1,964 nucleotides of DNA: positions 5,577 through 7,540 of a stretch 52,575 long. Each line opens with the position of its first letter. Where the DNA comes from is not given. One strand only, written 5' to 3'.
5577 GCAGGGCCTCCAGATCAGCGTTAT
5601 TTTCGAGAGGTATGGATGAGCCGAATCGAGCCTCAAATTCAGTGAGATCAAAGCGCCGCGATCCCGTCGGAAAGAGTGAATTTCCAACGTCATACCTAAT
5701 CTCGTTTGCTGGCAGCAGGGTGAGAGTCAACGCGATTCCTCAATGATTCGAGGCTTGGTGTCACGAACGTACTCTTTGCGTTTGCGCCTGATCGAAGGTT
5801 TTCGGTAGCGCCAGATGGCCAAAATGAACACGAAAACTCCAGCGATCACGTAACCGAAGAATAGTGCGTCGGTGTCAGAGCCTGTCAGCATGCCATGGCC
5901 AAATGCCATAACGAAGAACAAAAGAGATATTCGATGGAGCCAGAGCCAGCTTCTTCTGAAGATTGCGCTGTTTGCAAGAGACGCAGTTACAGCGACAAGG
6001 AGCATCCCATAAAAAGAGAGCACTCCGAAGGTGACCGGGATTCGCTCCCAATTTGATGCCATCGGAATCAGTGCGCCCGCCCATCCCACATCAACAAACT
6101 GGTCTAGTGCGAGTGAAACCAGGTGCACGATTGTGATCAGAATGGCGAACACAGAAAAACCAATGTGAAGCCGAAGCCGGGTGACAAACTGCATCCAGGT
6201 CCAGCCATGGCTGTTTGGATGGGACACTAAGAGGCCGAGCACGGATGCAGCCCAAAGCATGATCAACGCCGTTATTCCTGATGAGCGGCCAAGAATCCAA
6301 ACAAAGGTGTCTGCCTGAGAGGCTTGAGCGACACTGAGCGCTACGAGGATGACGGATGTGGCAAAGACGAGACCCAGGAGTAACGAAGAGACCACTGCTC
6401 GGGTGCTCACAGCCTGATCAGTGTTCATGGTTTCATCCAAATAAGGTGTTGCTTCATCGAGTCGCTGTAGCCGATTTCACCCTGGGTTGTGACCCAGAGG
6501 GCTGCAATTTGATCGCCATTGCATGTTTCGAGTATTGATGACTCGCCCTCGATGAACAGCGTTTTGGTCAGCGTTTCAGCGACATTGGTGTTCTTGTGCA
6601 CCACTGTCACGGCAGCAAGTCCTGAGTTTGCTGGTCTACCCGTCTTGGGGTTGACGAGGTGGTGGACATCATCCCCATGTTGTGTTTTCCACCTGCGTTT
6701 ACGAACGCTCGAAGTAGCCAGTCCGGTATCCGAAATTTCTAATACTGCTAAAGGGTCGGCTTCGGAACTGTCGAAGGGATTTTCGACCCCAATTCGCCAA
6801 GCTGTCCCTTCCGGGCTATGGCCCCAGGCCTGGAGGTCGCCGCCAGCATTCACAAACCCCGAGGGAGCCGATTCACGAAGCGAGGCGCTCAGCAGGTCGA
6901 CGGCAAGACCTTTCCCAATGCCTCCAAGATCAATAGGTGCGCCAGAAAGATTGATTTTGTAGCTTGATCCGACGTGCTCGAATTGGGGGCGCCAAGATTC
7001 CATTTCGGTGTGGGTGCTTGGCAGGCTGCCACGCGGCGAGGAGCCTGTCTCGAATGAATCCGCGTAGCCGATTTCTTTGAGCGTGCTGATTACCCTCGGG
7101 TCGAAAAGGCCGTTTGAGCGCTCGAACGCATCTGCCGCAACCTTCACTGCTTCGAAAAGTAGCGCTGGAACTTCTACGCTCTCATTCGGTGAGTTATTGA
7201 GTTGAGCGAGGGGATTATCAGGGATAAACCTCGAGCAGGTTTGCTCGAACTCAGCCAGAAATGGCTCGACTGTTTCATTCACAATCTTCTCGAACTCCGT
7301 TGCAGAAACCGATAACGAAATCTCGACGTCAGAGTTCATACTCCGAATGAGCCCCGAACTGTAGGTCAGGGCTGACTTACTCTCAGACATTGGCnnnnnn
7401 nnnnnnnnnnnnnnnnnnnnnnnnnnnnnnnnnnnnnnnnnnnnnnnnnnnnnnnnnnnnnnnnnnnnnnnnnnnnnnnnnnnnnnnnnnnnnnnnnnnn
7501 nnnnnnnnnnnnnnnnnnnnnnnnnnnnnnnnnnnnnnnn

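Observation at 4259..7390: Split, modular NOX-like transmembrane electron-transfer module: ApbE + stand-alone FRD di-heme protein + NuoF-like protein + 3Fe-4S-type ferredoxin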

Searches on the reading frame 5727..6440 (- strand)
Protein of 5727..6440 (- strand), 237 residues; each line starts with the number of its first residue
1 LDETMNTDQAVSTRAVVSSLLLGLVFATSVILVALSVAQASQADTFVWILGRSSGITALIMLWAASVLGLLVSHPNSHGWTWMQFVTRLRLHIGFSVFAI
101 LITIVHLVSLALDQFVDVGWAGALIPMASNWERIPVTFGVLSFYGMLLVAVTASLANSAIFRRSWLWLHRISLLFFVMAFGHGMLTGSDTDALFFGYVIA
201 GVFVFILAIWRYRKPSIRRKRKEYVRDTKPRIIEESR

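Call 3: search_protein_families(library=pfam, proteins=[window:5727-6440:-], max_evalue=0.1)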
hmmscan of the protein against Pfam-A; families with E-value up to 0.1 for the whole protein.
window:5727-6440:- (237 aa): 1 family
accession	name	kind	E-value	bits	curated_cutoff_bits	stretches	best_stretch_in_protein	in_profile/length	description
PF01794.25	Ferric_reduct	-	0.011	16.2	28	1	55-179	2-120/121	Ferric reductase like transmembrane component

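Call 4: search_protein_families(library=ncbifam, proteins=[window:5727-6440:-], max_evalue=0.1)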
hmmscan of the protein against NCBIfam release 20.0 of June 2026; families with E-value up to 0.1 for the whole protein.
window:5727-6440:- (237 aa): 0 families

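Call 5: find_homologous_proteins(query=window:5727-6440:-)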
Query window:5727-6440:- (237 aa): 12 proteins with E <= 0.001 among 2296 candidates.
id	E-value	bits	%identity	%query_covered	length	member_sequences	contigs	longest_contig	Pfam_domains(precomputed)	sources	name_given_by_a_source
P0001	1.7e-141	488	99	98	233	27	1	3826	-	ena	-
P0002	8.2e-131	453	89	98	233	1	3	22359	-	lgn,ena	-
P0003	4.7e-72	261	54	86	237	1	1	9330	-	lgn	-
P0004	7.6e-70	253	53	87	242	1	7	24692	-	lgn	-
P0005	5.2e-69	251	53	87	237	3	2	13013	-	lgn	-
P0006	1.0e-65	240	47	97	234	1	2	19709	PF01794.26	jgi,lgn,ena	jgi:DMSO/TMAO reductase YedYZ heme-binding membrane subunit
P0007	1.7e-28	118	43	69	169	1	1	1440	-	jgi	jgi:hypothetical protein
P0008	3.2e-21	94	34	84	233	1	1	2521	-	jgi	jgi:methionine sulfoxide reductase heme-binding subunit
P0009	8.6e-18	83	33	73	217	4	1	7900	PF01794.26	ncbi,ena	-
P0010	2.9e-17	81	32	84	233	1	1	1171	-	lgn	-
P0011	4.8e-14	71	29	81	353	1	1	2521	PF01794.26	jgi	jgi:DMSO/TMAO reductase YedYZ heme-binding membrane subunit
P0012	2.2e-8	52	28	80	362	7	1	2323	PF01794.26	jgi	-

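Call 8: find_encoding_contigs(protein=P0002, flank=8000, max_places=3)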
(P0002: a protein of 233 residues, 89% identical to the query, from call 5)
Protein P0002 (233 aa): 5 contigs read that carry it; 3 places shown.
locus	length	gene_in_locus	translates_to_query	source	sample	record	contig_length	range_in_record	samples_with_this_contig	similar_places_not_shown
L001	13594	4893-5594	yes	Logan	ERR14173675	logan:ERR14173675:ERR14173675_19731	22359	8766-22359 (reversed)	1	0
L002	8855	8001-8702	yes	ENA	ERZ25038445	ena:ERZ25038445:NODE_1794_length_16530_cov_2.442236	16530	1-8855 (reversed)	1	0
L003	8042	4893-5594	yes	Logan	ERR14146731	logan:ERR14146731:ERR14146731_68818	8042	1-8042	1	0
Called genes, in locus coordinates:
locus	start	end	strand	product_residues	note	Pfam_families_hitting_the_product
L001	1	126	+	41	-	?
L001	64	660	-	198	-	-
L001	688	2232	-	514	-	PF00135:COesterase, PF20434:BD-FAE, PF07859:Abhydrolase_3 (weak)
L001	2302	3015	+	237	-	PF01988:VIT1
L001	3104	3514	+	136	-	-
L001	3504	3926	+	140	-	-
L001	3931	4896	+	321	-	PF02424:ApbE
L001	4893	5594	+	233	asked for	-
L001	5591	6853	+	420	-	PF01512:Complex1_51K, PF10589:NADH_4Fe-4S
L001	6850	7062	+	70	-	PF13459:Fer4_15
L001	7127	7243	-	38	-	-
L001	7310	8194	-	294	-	PF00763:THF_DHG_CYH, PF02882:THF_DHG_CYH_C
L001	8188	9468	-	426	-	PF00464:SHMT, PF01041:DegT_DnrJ_EryC1 (weak)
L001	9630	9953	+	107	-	PF10823:DUF2568 (weak)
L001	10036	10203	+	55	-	-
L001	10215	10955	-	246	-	PF25591:LRV_2, PF16697:Yop-YscD_cpl (weak), PF00498:FHA (weak)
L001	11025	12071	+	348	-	PF00296:Bac_luciferase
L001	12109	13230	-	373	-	PF18851:baeRF_family8, PF18855:baeRF_family11, PF18845:baeRF_family3, PF18848:baeRF_family6, PF18849:baeRF_family7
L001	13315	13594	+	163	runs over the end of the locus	PF25991:KhtT_N, PF02080:TrkA_C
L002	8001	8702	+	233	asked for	-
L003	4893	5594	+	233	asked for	-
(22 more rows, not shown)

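Call 47: predict_structure(alignment_id=A2)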
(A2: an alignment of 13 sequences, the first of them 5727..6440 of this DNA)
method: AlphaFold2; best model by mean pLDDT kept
length: 237 residues; sequences in the alignment: 13
mean_pLDDT: 78.0   pTM: 0.68
mean pLDDT of the five models: 78.0, 78.0, 76.3, 71.9, 63.7
residues with pLDDT >= 90: 52; 70-90: 127; 50-70: 53; < 50: 5
segments of 3 or more residues with pLDDT < 50: 1-3
pLDDT, mean of each block of 10 residues (from residue 1): 52 71 72 67 72 88 88 78 66 82 90 85 92 92 90 78 75 91 85 86 90 65 57 50
secondary structure, 60 per line:
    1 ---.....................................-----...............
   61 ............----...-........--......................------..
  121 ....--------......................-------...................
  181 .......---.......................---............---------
elements in order: H4-40 H46-72 H81-88 H91-112 H119-124 H133-154 H162-187 H191-213 H217-228

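Call 50: fold_search(model_id=the predicted structure, library=pdb)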
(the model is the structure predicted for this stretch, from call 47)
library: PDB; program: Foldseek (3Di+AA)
matches with E <= 10: 318; with E <= 0.001: 0
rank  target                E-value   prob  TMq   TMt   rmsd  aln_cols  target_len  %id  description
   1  5o0t                  4.9e-02  0.99  0.41  0.44   7.2       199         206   16  CRYSTAL STRUCTURE OF TRANS-MEMBRANE DOMAIN OF Cylindrospermum stagnale NADPH-OXIDASE 5 (NOX5) (released 2017-06-28)
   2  6wxr_A                6.7e-02  0.99  0.45  0.13   8.0       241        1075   13  CryoEM structure of mouse DUOX1-DUOXA1 complex in the absence of NADPH (released 2020-09-02)
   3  7d3e_A                9.1e-02  0.99  0.43  0.10   9.1       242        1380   14  Cryo-EM structure of human DUOX1-DUOXA1 in low-calcium state (released 2020-12-09)
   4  7znq_Y                1.6e-01  0.41  0.22  0.20  15.8       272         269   14  ABC transporter complex NosDFYL in GDN (released 2022-08-03)
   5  7d68_R                2.8e-01  0.38  0.25  0.22  22.6       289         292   13  Cryo-EM structure of the human glucagon-like peptide-2 receptor-Gs protein complex (released 2020-12-16)
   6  8ucd_A                4.2e-01  0.94  0.47  0.46   9.1       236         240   10  Cryo-EM structure of human STEAP1 in complex with AMG 509 Fab (released 2023-11-22)
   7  6y9b_A                5.5e-01  0.82  0.41  0.40   9.8       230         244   11  Cryo-EM structure of trimeric human STEAP1 bound to three Fab120.545 fragments (released 2020-05-20)
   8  7tm3_6                5.7e-01  0.10  0.15  0.15  18.5       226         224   14  Structure of the rabbit 80S ribosome stalled on a 2-TMD Rhodopsin intermediate in complex with the multipass transloco (released 2022-10-19)
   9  8b4o_A                6.0e-01  0.57  0.33  0.20  11.2       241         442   14  Cryo-EM structure of cytochrome bd oxidase from C. glutamicum (released 2022-12-28)
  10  7o0y_E                6.0e-01  0.25  0.23  0.22  16.4       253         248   13  ABC transporter NosDFY, nucleotide-free in GDN (released 2022-04-13)
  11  7o0z_E                7.8e-01  0.23  0.23  0.21  15.3       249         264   13  ABC transporter NosFY, nucleotide-free in GDN (released 2022-11-02)
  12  6m96_B                9.0e-01  0.21  0.23  0.22  13.0       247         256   12  ATP-bound conformation of the WzmWzt O antigen ABC transporter (released 2019-03-06)
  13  9ilt_F                1.1e+00  0.51  0.34  0.24   9.0       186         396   11  Crystal structure of alternative complex III from Chloroflexus aurantiacus (released 2025-03-19)
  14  6fuf_A                1.1e+00  0.08  0.16  0.12  19.2       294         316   15  Crystal structure of the rhodopsin-mini-Go complex (released 2018-10-03)
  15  7tdt                  1.1e+00  0.08  0.14  0.04  20.2       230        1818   16  Cryo-EM structure of nanodisc-embedded human ABCA1 (released 2023-03-29)
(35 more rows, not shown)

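Call 83: search_protein_representatives(alignment_id=A2)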
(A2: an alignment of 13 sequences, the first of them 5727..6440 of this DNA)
Query: 13 sequences, 303 profile positions. Proteins with E-value up to 0.001 (for the whole library): 5873; up to 1e-10: 3433; up to 1e-30: 694. The best 150 are listed.
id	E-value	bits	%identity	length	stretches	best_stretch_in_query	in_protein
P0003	1.9e-110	385.3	-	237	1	6-239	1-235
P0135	4.6e-67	242.8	-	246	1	26-223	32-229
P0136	3.0e-66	240.1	-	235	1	24-240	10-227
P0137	2.7e-64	233.7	-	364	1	50-298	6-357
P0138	6.5e-63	229.2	-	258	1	19-224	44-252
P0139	8.9e-63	228.7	-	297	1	25-230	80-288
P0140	1.1e-62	228.4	-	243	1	16-221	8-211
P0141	2.7e-61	223.8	-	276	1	19-218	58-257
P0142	7.5e-61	222.4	-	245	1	15-229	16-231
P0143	8.2e-60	219.0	-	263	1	23-242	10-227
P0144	1.8e-59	217.8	-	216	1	28-229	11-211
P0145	2.2e-59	217.6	-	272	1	21-223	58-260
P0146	3.0e-59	217.1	-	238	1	21-231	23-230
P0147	2.8e-57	210.6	-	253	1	24-219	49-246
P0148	3.6e-57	210.3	-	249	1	22-227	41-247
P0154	6.4e-54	199.6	-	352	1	12-218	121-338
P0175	9.9e-49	182.6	-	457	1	51-258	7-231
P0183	5.0e-47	177.0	-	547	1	51-230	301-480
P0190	5.4e-46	173.6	-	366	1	39-220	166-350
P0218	2.5e-43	164.9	-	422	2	29-221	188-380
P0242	6.6e-42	160.2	-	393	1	32-218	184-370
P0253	4.6e-41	157.4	-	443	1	38-258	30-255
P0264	2.3e-40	155.1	-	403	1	42-220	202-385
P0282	2.2e-39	151.9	-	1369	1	22-167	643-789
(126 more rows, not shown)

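Call 85: search_protein_families(library=pfam, proteins=[P0183, P0282, P0242, P0264, P0190, P0154, P0137, P0175, P0253, P0218], max_evalue=0.001)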
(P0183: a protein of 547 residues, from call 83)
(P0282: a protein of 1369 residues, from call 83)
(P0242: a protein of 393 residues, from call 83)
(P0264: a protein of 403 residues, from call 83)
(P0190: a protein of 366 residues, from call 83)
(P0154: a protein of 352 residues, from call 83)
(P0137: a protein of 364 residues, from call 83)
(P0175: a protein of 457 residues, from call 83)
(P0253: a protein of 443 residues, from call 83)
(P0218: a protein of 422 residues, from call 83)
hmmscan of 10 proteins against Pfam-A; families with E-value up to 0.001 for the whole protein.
P0183 (547 aa): 3 families
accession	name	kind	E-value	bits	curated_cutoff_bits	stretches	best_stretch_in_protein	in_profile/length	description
PF02424.20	ApbE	-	9.6e-38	130.7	25.6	1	1-225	1-218/266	ApbE family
PF01794.25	Ferric_reduct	-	7.1e-08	33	28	1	309-431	1-120/121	Ferric reductase like transmembrane component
PF01292.26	Ni_hydr_CYTB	-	7.8e-06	26.2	30.1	1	267-368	73-167/179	Prokaryotic cytochrome b561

P0282 (1369 aa): 2 families
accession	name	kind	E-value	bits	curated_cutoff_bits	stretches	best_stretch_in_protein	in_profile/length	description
PF02424.20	ApbE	-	4.5e-28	99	25.6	1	318-576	1-233/266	ApbE family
PF01512.22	Complex1_51K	-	6.7e-25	88.2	31.2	1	942-1102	2-148/150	Nuo51 FMN-binding domain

P0242 (393 aa): 1 family
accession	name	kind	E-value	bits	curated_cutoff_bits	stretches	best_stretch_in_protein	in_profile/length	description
PF01794.25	Ferric_reduct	-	1.1e-06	29.1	28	1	212-334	2-121/121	Ferric reductase like transmembrane component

P0264 (403 aa): 1 family
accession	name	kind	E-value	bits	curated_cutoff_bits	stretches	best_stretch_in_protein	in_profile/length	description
PF01794.25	Ferric_reduct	-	3.2e-06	27.7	28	1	219-340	2-120/121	Ferric reductase like transmembrane component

P0190 (366 aa): 2 families
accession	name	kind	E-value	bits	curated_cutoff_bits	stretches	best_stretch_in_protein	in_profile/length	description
PF01794.25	Ferric_reduct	-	7.5e-08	32.9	28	1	186-307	1-120/121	Ferric reductase like transmembrane component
PF01292.26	Ni_hydr_CYTB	-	0.00034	20.9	30.1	1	169-245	86-168/179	Prokaryotic cytochrome b561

P0154 (352 aa): 1 family
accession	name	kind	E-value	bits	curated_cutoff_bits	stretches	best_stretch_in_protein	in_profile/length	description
PF01794.25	Ferric_reduct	-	1.9e-06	28.4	28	1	179-301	1-120/121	Ferric reductase like transmembrane component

P0137 (364 aa): 2 families
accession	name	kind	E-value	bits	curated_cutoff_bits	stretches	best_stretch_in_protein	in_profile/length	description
PF01794.25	Ferric_reduct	-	6.5e-09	36.3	28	1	16-136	2-119/121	Ferric reductase like transmembrane component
PF01292.26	Ni_hydr_CYTB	-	0.00062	20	30.1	1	13-75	100-168/179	Prokaryotic cytochrome b561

P0175 (457 aa): 2 families
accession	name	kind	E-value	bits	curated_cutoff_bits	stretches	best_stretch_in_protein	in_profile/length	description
PF01794.25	Ferric_reduct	-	8.2e-09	36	28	1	16-137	2-120/121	Ferric reductase like transmembrane component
PF01385.25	OrfB_IS605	-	3.4e-08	34.2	30.5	1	227-302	44-119/120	Probable transposase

P0253 (443 aa): 1 family
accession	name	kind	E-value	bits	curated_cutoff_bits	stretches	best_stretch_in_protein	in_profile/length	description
PF01794.25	Ferric_reduct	-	1.5e-08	35.2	28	1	51-173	1-120/121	Ferric reductase like transmembrane component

P0218 (422 aa): 1 family
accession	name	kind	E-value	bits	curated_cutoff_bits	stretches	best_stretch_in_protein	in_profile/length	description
PF01794.25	Ferric_reduct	-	2.5e-08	34.5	28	1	220-340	3-120/121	Ferric reductase like transmembrane component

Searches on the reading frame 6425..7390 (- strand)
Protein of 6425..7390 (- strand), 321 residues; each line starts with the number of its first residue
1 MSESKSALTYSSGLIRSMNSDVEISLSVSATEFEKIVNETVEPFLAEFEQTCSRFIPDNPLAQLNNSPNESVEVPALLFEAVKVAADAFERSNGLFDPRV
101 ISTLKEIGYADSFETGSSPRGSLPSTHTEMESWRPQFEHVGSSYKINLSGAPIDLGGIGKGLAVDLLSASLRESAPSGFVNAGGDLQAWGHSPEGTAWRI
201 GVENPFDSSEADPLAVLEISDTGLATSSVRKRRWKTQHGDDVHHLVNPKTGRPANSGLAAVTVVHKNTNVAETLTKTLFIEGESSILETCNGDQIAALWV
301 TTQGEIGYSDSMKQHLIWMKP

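Call 3: search_protein_families(library=pfam, proteins=[window:6425-7390:-], max_evalue=0.1)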
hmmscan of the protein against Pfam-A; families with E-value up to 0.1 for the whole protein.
window:6425-7390:- (321 aa): 1 family
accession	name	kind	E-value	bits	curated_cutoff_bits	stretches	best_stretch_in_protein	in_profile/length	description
PF02424.20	ApbE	-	9.4e-52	176.6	25.6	1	18-298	1-265/266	ApbE family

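Call 4: search_protein_families(library=ncbifam, proteins=[window:6425-7390:-], max_evalue=0.1)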
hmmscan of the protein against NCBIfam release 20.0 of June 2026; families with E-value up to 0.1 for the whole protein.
window:6425-7390:- (321 aa): 1 family
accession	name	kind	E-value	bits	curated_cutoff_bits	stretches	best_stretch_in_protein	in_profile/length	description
NF007774.0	PRK10461.1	equivalog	1.1e-17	64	498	1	152-309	180-335/351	FAD:protein FMN transferase ApbE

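Call 77: search_solved_structures(query=window:6425-7390:-, max_evalue=0.00001, show_alignments=1)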
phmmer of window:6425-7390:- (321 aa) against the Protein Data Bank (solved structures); distinct sequences matched with E-value up to 0.00001: 13.
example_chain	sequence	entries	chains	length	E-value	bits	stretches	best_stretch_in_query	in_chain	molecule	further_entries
5mgy_H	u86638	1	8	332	3.2e-20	75.7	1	35-306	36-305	FAD:protein FMN transferase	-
1vrm_A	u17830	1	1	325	4e-20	75.4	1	44-280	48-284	hypothetical protein TM1553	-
6nxi_A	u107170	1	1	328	3.7e-18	69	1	36-302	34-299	FAD:protein FMN transferase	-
7esa_A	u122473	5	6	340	3.3e-17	65.8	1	79-287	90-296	FAD:protein FMN transferase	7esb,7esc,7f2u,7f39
4xgw_A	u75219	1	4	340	4e-17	65.6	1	148-305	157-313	FAD:protein FMN transferase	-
6nxj_A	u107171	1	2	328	9e-17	64.4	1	36-302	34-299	FAD:protein FMN transferase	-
2o18_A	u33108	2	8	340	1.5e-16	63.7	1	148-305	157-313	Thiamine biosynthesis lipoprotein apbE | FAD:protein FMN transferase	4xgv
4xgx_A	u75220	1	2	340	1.6e-16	63.6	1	148-305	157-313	FAD:protein FMN transferase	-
3pnd_A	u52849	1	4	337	1.9e-15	60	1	148-308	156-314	Thiamine biosynthesis lipoprotein ApbE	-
4xdt_A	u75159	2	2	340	9.6e-14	54.5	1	39-283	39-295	FAD:protein FMN transferase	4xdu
4ifu_A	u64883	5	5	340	6e-13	51.8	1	40-283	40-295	FAD:protein FMN transferase | Thiamine biosynthesis lipoprotein ApbE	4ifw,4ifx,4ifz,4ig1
7mgt_A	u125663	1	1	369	7.8e-13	51.5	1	40-283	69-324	FAD:protein FMN transferase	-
4xdr_A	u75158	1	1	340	1.1e-12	51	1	40-283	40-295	FAD:protein FMN transferase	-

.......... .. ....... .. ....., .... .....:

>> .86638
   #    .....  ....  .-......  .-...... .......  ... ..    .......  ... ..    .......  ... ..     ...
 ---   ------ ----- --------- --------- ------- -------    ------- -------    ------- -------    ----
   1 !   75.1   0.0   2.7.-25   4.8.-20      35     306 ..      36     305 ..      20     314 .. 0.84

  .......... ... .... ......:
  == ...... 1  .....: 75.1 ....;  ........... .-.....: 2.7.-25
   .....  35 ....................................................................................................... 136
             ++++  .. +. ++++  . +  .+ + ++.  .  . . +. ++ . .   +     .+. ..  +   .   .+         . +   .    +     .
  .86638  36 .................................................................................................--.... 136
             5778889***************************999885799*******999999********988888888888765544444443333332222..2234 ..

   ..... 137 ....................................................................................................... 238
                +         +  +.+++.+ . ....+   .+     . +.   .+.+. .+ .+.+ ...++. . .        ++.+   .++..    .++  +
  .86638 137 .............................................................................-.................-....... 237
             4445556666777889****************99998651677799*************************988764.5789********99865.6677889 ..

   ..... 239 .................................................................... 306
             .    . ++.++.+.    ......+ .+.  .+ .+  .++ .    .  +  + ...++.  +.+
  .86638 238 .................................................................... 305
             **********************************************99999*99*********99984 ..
